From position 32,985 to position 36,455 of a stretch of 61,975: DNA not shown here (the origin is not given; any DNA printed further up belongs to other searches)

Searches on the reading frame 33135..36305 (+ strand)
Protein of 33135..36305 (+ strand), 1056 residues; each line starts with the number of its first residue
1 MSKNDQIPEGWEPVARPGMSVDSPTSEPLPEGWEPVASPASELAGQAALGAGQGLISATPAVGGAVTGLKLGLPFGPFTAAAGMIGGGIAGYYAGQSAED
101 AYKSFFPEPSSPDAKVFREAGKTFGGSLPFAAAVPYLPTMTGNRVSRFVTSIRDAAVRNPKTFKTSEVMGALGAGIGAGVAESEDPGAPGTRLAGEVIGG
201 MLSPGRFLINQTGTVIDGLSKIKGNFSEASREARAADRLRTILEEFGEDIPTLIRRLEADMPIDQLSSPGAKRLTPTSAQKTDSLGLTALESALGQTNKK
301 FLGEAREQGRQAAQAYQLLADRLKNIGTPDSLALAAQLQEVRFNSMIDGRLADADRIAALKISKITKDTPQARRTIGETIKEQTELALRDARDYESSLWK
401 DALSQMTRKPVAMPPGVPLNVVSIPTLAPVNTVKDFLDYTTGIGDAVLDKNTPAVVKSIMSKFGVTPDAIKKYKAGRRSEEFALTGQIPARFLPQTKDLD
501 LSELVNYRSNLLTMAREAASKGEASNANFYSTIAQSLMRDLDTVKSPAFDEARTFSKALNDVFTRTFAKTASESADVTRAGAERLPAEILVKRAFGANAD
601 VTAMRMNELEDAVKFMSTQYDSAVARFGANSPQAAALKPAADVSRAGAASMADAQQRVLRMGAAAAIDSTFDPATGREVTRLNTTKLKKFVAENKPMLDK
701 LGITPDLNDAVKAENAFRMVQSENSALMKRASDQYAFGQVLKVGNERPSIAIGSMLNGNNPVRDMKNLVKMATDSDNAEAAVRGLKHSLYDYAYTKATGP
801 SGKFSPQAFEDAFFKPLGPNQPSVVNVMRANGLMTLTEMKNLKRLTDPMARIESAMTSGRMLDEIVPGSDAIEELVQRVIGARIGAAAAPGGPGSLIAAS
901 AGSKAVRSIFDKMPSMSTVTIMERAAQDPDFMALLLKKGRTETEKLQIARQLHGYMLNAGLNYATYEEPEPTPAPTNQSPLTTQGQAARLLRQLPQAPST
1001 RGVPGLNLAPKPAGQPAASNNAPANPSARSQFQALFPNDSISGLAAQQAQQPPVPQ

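Call 37: search_protein_families(library=phrogs, proteins=[window:33135-36305:+], max_evalue=0.001)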
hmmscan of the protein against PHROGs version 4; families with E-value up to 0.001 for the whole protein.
window:33135-36305:+ (1056 aa): 1 family
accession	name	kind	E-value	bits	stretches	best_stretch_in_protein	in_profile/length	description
phrog_167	-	tail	0.00012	21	0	50-402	674-911/1555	tail length tape measure protein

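Call 71: search_protein_families(library=pfam, proteins=[window:33135-36302:+], max_evalue=0.01)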
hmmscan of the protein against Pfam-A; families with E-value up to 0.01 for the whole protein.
window:33135-36302:+ (1056 aa): 0 families
